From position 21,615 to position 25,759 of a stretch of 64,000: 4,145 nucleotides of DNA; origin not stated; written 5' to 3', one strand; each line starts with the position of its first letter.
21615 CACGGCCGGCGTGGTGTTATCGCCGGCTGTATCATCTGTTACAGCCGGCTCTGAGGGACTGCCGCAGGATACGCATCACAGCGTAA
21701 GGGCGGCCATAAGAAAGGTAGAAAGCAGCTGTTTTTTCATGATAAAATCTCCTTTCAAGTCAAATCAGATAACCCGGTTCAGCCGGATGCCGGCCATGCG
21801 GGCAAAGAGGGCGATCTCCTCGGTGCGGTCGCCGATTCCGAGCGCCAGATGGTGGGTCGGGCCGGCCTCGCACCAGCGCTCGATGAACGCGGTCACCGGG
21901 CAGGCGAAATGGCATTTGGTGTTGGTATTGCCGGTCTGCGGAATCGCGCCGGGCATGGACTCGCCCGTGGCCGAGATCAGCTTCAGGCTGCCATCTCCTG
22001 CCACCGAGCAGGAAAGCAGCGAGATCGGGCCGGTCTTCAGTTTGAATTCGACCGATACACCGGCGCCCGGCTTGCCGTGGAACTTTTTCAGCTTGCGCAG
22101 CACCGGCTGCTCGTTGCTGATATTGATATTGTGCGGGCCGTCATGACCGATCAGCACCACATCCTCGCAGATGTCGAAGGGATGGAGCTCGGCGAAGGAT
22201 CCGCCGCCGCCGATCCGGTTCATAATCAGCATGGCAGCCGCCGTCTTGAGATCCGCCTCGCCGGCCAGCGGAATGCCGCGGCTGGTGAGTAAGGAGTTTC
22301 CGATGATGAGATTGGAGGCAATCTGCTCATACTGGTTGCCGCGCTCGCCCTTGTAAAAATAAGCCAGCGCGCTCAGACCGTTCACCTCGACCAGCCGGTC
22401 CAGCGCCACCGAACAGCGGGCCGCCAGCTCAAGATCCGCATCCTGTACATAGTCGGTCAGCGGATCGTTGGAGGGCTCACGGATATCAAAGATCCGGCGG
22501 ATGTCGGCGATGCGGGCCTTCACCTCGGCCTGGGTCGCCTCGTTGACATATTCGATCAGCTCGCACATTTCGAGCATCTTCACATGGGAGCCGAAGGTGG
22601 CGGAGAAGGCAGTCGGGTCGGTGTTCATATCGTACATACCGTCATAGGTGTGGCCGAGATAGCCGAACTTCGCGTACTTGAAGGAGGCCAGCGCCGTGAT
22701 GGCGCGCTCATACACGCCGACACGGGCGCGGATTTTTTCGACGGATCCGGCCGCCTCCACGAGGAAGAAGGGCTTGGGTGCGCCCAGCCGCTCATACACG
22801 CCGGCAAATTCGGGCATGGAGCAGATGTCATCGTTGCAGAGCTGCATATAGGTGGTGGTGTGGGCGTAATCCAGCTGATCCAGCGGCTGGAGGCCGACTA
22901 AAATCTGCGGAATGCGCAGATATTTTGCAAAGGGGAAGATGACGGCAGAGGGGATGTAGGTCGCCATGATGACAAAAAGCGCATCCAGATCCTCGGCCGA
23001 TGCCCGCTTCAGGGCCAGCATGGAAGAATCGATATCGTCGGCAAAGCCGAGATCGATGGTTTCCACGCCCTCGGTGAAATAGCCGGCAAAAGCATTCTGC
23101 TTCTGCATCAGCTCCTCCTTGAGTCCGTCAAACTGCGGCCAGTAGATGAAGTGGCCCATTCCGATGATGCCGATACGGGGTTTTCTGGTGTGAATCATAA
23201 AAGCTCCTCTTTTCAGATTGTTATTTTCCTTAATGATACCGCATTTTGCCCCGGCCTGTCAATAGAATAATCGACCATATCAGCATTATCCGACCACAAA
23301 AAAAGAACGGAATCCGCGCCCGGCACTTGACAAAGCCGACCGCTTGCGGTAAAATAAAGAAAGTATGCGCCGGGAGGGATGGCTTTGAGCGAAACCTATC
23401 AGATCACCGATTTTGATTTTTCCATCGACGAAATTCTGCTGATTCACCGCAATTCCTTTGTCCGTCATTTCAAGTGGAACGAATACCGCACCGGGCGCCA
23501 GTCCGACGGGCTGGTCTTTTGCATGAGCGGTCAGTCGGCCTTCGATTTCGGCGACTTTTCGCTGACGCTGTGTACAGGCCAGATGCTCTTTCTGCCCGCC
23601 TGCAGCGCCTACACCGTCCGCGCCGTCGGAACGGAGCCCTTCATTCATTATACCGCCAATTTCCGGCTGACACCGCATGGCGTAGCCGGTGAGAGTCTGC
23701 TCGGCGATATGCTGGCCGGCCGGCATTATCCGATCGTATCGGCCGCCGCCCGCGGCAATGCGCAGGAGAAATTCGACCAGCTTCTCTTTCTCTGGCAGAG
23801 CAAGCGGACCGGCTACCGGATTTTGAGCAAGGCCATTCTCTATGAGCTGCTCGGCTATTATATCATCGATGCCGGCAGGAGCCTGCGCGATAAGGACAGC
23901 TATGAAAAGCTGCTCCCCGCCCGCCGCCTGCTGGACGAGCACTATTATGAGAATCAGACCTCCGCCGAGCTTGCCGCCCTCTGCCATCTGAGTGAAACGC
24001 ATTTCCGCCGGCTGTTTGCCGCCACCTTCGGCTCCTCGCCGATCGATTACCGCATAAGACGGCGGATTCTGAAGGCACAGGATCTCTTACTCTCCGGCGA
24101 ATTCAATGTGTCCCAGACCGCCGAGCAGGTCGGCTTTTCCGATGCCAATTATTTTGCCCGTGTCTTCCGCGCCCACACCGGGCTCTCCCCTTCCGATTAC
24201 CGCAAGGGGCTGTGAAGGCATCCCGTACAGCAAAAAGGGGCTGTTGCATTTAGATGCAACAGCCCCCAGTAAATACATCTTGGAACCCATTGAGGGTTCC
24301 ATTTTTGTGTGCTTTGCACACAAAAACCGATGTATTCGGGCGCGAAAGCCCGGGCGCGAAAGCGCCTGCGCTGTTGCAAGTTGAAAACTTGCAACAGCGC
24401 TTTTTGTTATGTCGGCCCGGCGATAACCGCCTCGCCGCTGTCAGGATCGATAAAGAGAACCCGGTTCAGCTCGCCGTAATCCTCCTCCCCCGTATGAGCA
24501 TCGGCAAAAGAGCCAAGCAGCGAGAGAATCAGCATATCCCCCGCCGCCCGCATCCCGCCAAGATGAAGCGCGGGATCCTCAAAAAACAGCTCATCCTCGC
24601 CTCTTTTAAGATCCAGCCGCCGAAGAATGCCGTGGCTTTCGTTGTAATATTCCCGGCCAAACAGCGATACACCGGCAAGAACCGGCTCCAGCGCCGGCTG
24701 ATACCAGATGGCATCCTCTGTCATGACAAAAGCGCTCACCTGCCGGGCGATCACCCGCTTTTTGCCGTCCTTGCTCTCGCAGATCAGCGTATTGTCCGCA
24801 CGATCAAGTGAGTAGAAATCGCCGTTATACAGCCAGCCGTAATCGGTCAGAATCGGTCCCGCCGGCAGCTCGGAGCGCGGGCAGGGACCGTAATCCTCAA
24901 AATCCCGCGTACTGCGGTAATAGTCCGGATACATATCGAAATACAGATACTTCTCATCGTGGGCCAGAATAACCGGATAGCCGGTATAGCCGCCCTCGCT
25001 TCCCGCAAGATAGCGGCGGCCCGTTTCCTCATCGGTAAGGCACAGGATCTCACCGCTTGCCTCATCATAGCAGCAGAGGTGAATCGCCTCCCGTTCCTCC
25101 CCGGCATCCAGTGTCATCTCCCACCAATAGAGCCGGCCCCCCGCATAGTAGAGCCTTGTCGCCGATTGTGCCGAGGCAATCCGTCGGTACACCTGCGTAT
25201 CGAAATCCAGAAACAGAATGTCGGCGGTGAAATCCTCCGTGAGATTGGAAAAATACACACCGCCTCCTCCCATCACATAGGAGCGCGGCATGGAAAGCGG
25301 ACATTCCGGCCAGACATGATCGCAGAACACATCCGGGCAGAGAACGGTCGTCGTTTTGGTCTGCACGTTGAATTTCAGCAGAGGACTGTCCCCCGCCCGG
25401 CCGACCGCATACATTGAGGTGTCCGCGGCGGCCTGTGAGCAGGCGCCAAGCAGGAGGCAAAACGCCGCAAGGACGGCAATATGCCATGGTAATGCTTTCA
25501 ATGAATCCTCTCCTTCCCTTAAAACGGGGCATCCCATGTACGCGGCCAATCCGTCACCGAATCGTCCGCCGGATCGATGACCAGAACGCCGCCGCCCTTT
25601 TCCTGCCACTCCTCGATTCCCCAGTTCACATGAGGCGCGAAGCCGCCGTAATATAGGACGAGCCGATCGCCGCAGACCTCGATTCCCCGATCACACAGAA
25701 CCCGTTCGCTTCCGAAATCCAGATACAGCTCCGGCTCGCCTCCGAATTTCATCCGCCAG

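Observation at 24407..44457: A 20-kb operon: ECF-size sigma factor, tandem ABC-2 permease and ABC ATPase embedded in an array of 13 divergent paralogous lipoproteins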

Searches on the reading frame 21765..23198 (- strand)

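Call 10: search_protein_families(library=pfam, proteins=[window:21765-23198:-], max_evalue=0.001)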
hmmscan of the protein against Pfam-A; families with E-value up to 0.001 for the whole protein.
window:21765-23198:- (477 aa): 2 families
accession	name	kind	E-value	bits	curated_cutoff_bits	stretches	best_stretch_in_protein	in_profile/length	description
PF24856.1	AraA_central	-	1.6e-07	32.3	24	1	195-330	19-146/148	L-arabinose isomerase central domain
PF11762.14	Arabinose_Iso_C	-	5.4e-07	29.9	25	1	334-471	3-143/144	L-arabinose isomerase C-terminal domain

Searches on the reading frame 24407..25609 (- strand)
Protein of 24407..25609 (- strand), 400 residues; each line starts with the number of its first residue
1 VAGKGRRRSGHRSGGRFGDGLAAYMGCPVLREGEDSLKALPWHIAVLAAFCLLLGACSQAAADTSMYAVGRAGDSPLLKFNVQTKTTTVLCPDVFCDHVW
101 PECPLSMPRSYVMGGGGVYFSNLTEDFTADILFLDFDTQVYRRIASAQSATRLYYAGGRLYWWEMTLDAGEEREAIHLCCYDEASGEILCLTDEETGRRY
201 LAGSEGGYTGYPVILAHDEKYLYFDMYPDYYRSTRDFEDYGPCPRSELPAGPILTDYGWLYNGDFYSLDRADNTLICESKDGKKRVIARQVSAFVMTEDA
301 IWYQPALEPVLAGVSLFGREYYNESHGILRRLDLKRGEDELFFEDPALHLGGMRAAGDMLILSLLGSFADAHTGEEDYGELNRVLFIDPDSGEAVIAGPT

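Call 5: search_protein_families(library=pfam, proteins=[window:24407-25609:-], max_evalue=0.1)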
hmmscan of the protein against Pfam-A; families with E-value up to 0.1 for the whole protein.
window:24407-25609:- (400 aa): 0 families
